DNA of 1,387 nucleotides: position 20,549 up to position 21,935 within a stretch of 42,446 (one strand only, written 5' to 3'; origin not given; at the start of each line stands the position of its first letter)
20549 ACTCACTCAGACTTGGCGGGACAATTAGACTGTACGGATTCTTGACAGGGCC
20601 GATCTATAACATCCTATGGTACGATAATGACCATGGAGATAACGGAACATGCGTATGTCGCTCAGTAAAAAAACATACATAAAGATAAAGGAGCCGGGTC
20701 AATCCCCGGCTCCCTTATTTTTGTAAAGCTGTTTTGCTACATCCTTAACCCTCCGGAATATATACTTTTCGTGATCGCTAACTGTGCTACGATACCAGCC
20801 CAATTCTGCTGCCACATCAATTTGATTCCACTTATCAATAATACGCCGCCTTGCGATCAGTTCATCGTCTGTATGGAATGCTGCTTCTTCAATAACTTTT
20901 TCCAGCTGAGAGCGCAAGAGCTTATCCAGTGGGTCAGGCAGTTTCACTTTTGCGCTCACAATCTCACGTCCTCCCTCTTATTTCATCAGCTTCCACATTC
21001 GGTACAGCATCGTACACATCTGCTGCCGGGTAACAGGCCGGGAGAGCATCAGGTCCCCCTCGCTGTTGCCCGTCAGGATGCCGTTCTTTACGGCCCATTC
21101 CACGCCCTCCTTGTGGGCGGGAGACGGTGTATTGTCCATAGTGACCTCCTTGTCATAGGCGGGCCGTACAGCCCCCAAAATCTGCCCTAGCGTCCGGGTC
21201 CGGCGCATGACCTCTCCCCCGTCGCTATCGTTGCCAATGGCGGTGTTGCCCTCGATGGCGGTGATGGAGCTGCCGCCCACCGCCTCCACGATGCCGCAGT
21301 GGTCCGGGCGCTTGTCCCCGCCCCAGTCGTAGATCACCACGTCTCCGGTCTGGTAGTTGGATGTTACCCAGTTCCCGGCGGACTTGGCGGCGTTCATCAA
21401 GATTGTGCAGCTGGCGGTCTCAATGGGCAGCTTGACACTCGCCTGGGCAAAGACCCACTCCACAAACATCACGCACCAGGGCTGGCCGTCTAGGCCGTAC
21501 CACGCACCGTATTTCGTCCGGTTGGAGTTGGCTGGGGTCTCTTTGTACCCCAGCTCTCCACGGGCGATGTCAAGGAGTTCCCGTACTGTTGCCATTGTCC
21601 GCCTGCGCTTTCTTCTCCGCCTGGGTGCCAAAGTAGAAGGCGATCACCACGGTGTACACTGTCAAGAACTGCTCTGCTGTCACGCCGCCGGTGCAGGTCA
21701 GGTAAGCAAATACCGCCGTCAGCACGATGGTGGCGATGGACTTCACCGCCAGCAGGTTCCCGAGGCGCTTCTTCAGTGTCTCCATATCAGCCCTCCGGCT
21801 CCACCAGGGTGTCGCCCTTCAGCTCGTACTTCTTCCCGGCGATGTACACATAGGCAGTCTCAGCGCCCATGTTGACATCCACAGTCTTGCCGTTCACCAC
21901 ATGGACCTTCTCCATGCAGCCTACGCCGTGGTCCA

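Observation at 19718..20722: Opposite-strand moron: Panacea-domain antitoxin plus an unclassified toxin candidate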

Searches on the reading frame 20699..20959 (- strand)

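Call 4: search_protein_families(library=pfam, proteins=[window:20699-20959:-], max_evalue=1)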
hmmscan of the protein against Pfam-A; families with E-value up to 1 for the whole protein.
window:20699-20959:- (86 aa): 4 families
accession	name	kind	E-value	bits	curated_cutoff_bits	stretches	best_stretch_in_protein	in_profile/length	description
PF04545.22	Sigma70_r4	-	0.0045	16.9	24.1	1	35-72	13-49/50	Sigma-70, region 4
PF08535.16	KorB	-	0.014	15.7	22.3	1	42-81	2-39/89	KorB domain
PF13384.12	HTH_23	-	0.044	14.1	24.6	1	41-61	15-35/50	Homeodomain-like domain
PF02954.25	HTH_8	-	0.047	13.9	22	1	43-60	18-35/42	Bacterial regulatory protein, Fis family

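Call 6: search_protein_families(library=phrogs, proteins=[window:20699-20959:-], max_evalue=0.1)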
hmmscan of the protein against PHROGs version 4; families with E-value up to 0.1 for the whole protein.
window:20699-20959:- (86 aa): 1 family
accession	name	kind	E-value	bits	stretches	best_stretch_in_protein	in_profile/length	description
phrog_351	-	transcription regulation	0.0012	18.4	1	13-81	663-732/928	RNA polymerase sigma factor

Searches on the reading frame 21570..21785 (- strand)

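Call 16: search_protein_families(library=phrogs, proteins=[window:21570-21785:-], max_evalue=0.001)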
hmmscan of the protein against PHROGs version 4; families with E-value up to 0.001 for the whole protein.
window:21570-21785:- (71 aa): 2 families
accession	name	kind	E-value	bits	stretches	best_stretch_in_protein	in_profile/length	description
phrog_13256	-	unknown function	1.9e-21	76.6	1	4-63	4-59/62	-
phrog_34399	-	unknown function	3.3e-08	34.4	1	17-53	14-49/57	-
